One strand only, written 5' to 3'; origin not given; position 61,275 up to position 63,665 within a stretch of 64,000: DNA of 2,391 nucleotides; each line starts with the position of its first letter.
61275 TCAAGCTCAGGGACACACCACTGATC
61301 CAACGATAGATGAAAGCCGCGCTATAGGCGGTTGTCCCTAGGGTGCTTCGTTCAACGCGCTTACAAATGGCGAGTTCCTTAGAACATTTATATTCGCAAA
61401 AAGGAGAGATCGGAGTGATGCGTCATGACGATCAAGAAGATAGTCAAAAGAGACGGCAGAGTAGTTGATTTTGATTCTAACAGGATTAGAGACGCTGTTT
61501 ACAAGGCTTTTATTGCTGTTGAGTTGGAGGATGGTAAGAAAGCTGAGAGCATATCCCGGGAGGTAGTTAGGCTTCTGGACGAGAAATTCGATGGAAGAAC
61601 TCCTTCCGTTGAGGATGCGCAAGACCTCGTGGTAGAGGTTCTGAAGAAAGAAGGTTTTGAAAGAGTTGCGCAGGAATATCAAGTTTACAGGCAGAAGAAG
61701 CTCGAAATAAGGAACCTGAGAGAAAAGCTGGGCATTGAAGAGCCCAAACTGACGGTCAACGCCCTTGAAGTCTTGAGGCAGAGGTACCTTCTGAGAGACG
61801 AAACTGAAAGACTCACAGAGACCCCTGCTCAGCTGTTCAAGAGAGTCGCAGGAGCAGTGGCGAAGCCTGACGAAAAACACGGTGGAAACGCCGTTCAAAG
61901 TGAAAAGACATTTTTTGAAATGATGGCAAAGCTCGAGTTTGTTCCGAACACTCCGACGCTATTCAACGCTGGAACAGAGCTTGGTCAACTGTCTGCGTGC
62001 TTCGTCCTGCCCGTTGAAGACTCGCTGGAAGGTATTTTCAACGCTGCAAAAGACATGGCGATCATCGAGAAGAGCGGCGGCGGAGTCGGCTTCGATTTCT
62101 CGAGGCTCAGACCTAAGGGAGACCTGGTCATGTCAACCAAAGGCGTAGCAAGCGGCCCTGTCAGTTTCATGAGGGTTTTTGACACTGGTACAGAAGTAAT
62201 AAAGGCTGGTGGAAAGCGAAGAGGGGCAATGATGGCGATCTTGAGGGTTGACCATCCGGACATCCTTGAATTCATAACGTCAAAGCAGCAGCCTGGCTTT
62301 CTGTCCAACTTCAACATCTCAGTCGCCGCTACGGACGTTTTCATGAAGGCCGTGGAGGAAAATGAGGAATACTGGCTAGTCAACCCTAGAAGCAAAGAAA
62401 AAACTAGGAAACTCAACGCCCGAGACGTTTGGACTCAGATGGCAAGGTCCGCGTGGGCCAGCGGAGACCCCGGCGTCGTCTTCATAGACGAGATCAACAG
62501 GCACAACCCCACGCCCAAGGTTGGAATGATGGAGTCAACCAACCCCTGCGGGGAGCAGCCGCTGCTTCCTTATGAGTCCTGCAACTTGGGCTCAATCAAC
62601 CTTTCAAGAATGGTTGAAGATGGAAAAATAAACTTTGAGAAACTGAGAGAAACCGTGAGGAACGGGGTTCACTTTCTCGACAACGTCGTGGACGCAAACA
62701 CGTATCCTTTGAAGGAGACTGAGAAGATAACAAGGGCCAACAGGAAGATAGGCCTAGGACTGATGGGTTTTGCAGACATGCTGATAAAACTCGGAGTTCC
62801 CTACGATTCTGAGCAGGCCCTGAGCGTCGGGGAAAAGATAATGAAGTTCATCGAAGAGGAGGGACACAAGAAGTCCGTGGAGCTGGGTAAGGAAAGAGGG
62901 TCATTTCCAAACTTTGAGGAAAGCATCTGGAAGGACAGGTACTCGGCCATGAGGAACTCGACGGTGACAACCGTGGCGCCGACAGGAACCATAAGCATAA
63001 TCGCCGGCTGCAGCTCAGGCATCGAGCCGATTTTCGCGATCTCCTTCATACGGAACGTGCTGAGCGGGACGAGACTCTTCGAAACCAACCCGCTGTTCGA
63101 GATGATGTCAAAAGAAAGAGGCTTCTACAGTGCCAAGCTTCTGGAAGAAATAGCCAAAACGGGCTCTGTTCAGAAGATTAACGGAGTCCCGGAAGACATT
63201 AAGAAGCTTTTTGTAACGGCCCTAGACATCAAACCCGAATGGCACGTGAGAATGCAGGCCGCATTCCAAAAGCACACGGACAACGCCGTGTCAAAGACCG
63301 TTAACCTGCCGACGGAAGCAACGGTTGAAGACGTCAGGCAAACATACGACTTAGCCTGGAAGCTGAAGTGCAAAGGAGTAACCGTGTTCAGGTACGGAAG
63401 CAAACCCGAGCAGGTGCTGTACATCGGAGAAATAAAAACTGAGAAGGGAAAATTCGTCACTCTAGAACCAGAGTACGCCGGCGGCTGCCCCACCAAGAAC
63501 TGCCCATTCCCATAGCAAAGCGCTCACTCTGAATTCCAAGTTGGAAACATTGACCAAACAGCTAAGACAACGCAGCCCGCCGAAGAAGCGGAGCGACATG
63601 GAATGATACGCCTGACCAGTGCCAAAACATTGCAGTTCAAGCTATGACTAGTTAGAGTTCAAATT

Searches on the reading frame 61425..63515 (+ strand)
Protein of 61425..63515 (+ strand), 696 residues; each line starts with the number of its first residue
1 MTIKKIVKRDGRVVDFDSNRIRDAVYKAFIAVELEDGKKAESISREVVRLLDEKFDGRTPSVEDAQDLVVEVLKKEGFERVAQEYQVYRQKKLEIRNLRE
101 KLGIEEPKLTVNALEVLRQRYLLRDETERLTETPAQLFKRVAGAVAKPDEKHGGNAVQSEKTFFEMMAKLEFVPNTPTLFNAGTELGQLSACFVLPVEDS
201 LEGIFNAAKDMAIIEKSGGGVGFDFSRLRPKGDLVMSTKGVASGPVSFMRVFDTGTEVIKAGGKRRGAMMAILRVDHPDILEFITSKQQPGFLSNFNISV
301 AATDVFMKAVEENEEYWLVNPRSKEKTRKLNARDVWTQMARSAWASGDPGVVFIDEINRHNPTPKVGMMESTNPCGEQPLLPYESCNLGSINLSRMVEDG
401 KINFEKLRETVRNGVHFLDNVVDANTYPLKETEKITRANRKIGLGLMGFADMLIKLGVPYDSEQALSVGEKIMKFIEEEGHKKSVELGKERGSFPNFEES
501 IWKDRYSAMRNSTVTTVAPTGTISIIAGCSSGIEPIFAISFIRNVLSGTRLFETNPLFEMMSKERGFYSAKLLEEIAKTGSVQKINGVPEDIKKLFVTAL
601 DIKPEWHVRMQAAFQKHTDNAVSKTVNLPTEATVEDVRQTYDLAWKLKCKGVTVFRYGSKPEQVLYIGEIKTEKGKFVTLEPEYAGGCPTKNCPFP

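Call 33: search_protein_families(library=pfam, proteins=[window:61425-63515:+], max_evalue=0.00001)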
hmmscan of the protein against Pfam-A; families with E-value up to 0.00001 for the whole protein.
window:61425-63515:+ (696 aa): 3 families
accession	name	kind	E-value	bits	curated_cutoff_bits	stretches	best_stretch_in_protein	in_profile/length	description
PF02867.20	Ribonuc_red_lgC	-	4e-143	478.3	23.9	1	190-654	1-522/523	Ribonucleotide reductase, barrel domain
PF00317.26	Ribonuc_red_lgN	-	3.3e-24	85.2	28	1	108-187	2-77/77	Ribonucleotide reductase, all-alpha domain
PF03477.21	ATP-cone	-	6.9e-17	62.2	25.8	1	5-92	2-86/88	ATP cone domain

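Call 70: find_encoding_contigs(protein=window:61425-63515:+, flank=10000, max_places=3)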
Protein window:61425-63515:+ (696 aa): 3 contigs read that carry it; 1 place shown.
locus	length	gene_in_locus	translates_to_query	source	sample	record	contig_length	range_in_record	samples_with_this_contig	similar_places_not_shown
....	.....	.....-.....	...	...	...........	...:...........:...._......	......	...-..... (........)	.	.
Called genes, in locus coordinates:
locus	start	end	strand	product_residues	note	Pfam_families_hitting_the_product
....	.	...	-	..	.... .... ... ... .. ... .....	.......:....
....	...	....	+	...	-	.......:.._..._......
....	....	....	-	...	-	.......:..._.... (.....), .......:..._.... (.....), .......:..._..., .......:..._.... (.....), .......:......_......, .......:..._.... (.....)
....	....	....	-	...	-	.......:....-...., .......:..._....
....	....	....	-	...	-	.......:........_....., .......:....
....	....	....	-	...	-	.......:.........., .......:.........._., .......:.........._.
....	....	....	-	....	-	-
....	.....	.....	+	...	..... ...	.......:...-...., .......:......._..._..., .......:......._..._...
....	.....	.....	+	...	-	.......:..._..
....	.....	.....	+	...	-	-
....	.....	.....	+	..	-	-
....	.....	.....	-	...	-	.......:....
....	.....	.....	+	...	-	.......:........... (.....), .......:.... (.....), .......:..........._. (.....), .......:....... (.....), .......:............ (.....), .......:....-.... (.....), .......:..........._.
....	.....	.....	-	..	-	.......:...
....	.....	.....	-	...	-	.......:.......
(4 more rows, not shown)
